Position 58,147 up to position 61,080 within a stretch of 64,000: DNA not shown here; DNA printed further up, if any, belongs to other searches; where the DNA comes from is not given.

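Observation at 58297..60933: One 878-codon ORF fuses a Cas4/RecB-like nuclease and RNase H-like module to an IS66-type DDE transposase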

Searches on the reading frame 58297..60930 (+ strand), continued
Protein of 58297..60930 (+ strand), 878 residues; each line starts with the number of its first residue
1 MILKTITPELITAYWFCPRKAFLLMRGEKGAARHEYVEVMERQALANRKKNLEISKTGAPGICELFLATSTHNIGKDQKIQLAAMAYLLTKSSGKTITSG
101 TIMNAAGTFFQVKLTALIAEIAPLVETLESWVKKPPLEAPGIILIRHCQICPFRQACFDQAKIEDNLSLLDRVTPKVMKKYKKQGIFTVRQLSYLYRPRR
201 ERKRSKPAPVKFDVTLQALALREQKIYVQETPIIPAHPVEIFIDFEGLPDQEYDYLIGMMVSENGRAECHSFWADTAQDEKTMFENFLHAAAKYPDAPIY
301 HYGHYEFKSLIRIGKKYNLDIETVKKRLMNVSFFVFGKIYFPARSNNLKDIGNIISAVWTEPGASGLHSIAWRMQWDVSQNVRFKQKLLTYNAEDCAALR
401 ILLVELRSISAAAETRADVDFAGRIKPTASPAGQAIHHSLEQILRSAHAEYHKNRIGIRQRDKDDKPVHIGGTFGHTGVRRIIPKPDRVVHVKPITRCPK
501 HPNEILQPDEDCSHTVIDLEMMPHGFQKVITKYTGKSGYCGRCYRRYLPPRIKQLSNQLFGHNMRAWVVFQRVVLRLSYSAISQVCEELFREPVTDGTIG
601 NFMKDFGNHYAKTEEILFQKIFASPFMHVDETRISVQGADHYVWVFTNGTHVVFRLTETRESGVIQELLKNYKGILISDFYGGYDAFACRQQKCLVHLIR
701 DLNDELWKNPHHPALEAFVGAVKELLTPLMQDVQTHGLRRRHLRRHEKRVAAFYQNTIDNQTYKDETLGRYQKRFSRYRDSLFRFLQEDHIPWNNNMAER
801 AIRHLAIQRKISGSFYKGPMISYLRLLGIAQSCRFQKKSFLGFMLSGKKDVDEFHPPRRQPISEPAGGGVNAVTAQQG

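Call 21: find_related_loci(query=A1, collection=genome_contigs, flank=4000)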
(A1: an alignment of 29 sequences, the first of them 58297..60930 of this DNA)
Query A1 (878 aa) in genome_contigs; peptide patterns used: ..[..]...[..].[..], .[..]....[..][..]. (x = any residue, [..] = any of these).
389 stretches matched a pattern; 369 encode a relative of the query (tblastn E <= 1e-3); the best 80 are kept; 80 distinct loci.
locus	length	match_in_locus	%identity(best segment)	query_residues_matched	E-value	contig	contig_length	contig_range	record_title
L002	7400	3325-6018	49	6-866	0e+0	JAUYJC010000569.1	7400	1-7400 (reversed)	MAG: Deltaproteobacteria bacterium isolate C24_metabat.bin.121_sub C24_k141_121092, whole genome shotgun sequence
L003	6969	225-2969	48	6-870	0e+0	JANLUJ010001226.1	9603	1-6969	MAG: Pirellula sp. isolate OTE_25_concoct_196 OTE_25_k141_3768228, whole genome shotgun sequence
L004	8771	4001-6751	47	1-868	0e+0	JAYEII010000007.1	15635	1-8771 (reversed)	MAG: Methanobacteriota archaeon isolate MAG195 MAG195_7, whole genome shotgun sequence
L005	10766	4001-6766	46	1-873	0e+0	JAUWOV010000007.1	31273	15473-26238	MAG: bacterium isolate CSMAG_2459 CSMAG_2459_k141_1032437_length_31273_cov_16.9774, whole genome shotgun sequence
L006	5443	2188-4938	47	1-868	0e+0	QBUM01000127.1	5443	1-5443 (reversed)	ANME-1 cluster archaeon GoMg2 GOMG2_125, whole genome shotgun sequence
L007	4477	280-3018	45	4-867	0e+0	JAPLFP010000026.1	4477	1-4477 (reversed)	MAG: Ignavibacteriales bacterium isolate LacPavin_0920_SED5_MAG_52_10 LacPavin_0920_SED5_scaffold_1670567, whole genome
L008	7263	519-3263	45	1-867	0e+0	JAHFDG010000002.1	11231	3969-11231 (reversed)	MAG: Candidatus Methanoperedens sp. isolate nzgw24 NODE_6117_length_11232_cov_10.080101, whole genome shotgun sequence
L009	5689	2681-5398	45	6-862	0e+0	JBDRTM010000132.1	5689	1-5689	MAG: Planctomycetota bacterium isolate MEGAHIT-group-3.76 k141_469841, whole genome shotgun sequence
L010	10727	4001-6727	46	4-863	0e+0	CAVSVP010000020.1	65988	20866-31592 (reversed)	MAG: uncultured proteobacterium isolate MFD05684.bin.1.338 genome assembly, contig: contig_16933, whole genome shotgun s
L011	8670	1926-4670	47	4-867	0e+0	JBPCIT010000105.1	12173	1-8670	MAG: Longimicrobiaceae bacterium isolate TH_ant_mag_7 S1Ck127_9333420_flag_0_multi_9.3180_len_12173, whole genome shotgu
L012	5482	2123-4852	46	5-867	0e+0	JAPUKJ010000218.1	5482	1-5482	MAG: Ignavibacteria bacterium isolate KW1-S15_2 KW1-S15_2_cg218, whole genome shotgun sequence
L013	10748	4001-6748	45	1-866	0e+0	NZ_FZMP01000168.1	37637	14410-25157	Candidatus Methanoperedens nitroreducens isolate Mnv1, whole genome shotgun sequence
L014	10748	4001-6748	44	1-867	0e+0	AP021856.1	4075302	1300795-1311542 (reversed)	Candidatus Brocadia pituitae DNA, complete genome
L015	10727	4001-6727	44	1-860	0e+0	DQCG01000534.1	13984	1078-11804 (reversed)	MAG TPA_asm: Phycisphaerales bacterium isolate UBA9295 contig_62370, whole genome shotgun sequence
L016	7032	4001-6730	44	1-865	0e+0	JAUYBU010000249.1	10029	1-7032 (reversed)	MAG: Bryobacterales bacterium isolate C20_concoct.bin.137 C20_k141_444409, whole genome shotgun sequence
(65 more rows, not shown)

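Call 26: find_encoding_contigs(protein=P0115, flank=2500, max_places=10)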
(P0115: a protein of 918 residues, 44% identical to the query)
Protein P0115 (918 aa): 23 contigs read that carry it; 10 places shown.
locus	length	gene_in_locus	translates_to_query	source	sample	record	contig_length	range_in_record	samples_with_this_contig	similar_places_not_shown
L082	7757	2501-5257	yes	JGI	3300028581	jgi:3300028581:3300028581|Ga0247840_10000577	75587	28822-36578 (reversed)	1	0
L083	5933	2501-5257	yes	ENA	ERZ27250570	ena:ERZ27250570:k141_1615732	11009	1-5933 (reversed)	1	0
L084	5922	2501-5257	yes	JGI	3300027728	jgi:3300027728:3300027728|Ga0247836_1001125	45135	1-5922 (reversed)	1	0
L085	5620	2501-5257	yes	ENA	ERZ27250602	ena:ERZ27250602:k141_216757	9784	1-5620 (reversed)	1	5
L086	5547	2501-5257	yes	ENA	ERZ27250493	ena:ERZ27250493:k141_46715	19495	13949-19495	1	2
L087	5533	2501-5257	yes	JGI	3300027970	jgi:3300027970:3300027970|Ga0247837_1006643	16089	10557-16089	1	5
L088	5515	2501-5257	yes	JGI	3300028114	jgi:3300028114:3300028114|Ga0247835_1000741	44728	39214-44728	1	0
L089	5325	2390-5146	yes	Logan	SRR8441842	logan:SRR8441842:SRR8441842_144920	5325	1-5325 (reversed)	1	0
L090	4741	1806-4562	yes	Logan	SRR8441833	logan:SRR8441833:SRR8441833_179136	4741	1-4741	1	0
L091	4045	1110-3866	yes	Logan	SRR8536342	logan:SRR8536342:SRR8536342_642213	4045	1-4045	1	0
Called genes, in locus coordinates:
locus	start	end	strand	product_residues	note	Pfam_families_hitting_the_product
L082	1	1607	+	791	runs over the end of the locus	PF22548:AEP-TOTE, PF01896:DNA_primase_S, PF00270:DEAD, PF04851:ResIII, PF00271:Helicase_C (weak)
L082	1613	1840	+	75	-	-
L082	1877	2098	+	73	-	PF01726:LexA_DNA_bind (weak)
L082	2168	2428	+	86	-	-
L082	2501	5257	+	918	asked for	PF13482:RNase_H_2, PF03050:DDE_Tnp_IS66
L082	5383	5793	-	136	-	-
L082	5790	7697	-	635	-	PF13148:DUF3987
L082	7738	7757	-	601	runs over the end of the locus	PF07514:TraI_2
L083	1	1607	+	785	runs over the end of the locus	PF22548:AEP-TOTE, PF01896:DNA_primase_S, PF00270:DEAD, PF04851:ResIII, PF00271:Helicase_C (weak)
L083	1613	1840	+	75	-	-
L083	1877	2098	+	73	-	PF01726:LexA_DNA_bind (weak)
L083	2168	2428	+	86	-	-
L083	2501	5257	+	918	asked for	PF13482:RNase_H_2, PF03050:DDE_Tnp_IS66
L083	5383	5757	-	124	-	-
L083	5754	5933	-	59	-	?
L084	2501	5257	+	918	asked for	PF13482:RNase_H_2, PF03050:DDE_Tnp_IS66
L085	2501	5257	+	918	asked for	PF13482:RNase_H_2, PF03050:DDE_Tnp_IS66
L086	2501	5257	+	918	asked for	PF13482:RNase_H_2, PF03050:DDE_Tnp_IS66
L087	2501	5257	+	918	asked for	PF13482:RNase_H_2, PF03050:DDE_Tnp_IS66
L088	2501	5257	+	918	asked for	PF13482:RNase_H_2, PF03050:DDE_Tnp_IS66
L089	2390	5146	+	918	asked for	PF13482:RNase_H_2, PF03050:DDE_Tnp_IS66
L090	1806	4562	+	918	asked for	PF13482:RNase_H_2, PF03050:DDE_Tnp_IS66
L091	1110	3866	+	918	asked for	PF13482:RNase_H_2, PF03050:DDE_Tnp_IS66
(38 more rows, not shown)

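Call 27: find_encoding_contigs(protein=P0009, flank=2500, max_places=10)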
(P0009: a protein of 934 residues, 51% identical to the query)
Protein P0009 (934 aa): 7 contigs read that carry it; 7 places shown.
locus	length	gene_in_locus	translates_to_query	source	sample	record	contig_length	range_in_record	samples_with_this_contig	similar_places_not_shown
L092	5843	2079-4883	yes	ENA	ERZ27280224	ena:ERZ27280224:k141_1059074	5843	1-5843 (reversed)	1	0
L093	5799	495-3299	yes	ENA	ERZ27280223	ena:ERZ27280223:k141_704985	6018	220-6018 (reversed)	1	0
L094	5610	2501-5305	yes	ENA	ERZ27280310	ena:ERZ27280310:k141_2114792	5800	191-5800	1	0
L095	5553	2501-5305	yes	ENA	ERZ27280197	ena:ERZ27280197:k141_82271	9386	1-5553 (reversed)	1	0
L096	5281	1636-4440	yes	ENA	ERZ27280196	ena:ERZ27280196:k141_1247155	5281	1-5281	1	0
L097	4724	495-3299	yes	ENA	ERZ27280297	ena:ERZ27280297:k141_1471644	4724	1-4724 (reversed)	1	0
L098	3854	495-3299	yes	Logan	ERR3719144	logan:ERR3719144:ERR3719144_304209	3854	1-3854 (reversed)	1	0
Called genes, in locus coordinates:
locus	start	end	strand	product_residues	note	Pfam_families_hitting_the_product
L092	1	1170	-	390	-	?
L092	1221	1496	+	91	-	-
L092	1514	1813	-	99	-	PF00216:Bac_DNA_binding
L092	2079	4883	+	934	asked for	PF13482:RNase_H_2, PF03050:DDE_Tnp_IS66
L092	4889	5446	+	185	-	PF07929:PRiA4_ORF3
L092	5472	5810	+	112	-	-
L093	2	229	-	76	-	?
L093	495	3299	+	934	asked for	PF13482:RNase_H_2, PF03050:DDE_Tnp_IS66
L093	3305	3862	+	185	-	PF07929:PRiA4_ORF3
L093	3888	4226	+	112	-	-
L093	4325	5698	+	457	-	PF22007:DUF6930 (weak), PF07929:PRiA4_ORF3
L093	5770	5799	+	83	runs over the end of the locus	?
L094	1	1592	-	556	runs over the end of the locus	PF02810:SEC-C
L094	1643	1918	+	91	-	-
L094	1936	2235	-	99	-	PF00216:Bac_DNA_binding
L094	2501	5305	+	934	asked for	PF13482:RNase_H_2, PF03050:DDE_Tnp_IS66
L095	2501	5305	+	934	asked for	PF13482:RNase_H_2, PF03050:DDE_Tnp_IS66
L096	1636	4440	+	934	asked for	PF13482:RNase_H_2, PF03050:DDE_Tnp_IS66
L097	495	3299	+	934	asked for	PF13482:RNase_H_2, PF03050:DDE_Tnp_IS66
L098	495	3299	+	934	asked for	PF13482:RNase_H_2, PF03050:DDE_Tnp_IS66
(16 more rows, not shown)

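Call 40: search_dna_similar(query=window:58297-60930:+, collection=plasmids, mode=protein, max_evalue=1e-30, max_rows=40)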
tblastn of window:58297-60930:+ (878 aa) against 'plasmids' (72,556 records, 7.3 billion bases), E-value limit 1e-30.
Records with a match: 2; places in all: 2; records where one place covers at least 80% of the query: 2.
Best place of each record, by identity: <60% 2.
By first word of the organism name: Calothrix 1; Acaryochloris 1.
By predicted mobility (MOB-suite, as given by PLSDB): non-mobilizable 1; conjugative 1.
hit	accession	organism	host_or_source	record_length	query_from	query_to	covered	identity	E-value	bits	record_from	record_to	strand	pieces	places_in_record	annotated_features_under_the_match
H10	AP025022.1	Calothrix sp. PCC 7716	-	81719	6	854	97%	43.9%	0e+0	770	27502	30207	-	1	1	transposase IS66, putative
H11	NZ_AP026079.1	Acaryochloris marina MBIC10699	cell culture,Ascidian, Diplosoma similis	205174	138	860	82%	33.8%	2e-123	419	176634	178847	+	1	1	TM0106 family RecB-like putative nuclease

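Call 45: list_cluster_members(proteins=[P0001, P0030, P0041, P0078, P0055, P0063])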
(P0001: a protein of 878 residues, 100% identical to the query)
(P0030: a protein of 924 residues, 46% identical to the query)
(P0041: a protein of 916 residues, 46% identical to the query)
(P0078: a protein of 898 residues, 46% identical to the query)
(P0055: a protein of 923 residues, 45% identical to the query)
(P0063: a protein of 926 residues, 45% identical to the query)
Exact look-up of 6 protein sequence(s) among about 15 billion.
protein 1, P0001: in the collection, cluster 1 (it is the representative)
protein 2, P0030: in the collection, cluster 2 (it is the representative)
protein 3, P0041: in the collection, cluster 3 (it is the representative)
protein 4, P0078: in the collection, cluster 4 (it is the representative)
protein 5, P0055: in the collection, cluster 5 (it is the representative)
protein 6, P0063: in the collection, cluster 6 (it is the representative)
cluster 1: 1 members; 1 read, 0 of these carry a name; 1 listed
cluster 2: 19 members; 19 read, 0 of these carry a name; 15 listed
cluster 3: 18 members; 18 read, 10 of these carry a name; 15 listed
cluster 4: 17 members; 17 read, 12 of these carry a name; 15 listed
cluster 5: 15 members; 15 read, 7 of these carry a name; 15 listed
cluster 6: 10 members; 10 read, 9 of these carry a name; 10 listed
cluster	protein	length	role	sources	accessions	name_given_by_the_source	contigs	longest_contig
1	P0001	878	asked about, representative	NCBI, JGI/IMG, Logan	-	-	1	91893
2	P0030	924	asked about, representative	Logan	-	-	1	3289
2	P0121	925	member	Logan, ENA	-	-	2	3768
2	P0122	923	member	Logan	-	-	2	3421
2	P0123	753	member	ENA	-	-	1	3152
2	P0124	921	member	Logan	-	-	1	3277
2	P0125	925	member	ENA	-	-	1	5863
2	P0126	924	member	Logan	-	-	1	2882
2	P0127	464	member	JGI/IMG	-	-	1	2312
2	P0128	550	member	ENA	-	-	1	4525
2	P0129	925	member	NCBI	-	-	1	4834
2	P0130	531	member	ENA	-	-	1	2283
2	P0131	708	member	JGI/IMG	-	-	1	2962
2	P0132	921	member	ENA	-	-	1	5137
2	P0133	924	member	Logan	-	-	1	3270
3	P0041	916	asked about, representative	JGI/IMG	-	predicted RecB family nuclease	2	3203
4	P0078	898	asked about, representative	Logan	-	-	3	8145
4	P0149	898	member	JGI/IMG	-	predicted RecB family nuclease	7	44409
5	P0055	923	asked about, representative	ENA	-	-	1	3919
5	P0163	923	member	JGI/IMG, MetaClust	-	predicted RecB family nuclease | \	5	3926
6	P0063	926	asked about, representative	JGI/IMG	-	predicted RecB family nuclease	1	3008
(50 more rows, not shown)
